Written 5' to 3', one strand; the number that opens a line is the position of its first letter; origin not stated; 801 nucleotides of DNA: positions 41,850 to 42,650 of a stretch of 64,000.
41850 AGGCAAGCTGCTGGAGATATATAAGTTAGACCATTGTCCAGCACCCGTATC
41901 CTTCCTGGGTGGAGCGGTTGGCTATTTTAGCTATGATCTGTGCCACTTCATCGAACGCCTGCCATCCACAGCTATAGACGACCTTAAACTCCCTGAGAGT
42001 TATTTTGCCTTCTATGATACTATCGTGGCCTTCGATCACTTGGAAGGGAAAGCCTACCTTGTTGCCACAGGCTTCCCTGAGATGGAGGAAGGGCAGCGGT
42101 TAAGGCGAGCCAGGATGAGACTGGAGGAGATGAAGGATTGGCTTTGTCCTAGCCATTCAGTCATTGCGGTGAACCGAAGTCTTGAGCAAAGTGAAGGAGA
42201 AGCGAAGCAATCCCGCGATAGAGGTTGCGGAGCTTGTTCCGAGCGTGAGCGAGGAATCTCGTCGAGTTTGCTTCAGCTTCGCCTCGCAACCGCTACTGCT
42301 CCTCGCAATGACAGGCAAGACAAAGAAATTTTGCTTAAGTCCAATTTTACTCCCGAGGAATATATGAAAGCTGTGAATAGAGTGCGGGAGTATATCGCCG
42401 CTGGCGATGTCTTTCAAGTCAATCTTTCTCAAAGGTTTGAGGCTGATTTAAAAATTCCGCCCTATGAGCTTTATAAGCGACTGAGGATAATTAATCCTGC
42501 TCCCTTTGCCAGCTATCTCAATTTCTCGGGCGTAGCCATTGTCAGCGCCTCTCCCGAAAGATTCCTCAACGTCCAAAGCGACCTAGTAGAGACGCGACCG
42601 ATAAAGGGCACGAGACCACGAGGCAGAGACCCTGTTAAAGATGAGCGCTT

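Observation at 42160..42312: In-frame 153-bp palindromic element inside pabB (Rickettsia-palindromic-element-like selfish DNA in a coding gene)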

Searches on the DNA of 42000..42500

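Call 84: search_rna_families(source=window, start=42000, end=42500, threshold=evalue, max_evalue=1)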
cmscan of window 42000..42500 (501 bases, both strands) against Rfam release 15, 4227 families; matches with E-value up to 1: 0.
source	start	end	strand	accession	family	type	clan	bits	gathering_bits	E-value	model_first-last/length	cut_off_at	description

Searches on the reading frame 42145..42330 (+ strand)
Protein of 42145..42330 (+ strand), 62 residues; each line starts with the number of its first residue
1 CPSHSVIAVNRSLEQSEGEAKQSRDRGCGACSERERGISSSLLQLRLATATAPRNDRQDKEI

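Call 34: search_protein_families(library=ncbifam, proteins=[window:42145-42330:+], max_evalue=10)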
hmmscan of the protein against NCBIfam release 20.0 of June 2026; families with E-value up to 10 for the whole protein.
seq(62 aa): 0 families

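Call 35: search_protein_families(library=pfam, proteins=[window:42145-42330:+], max_evalue=10)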
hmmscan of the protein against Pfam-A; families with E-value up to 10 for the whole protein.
seq(62 aa): 0 families
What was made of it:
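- On Rickettsia palindromic elements (RPE): The insert peptide and family translations in three frames match no NCBIfam or Pfam model at E up to 10 (calls 34, 35).
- Closest known: Rickettsia palindromic elements, RPE-1 type. Different: No sequence or profile similarity was detected: the translated peptides match no NCBIfam or Pfam model (calls 34, 35).
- Tried and rejected: NCBIfam and Pfam scans of the insert peptides gave no hit (calls 34, 35).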
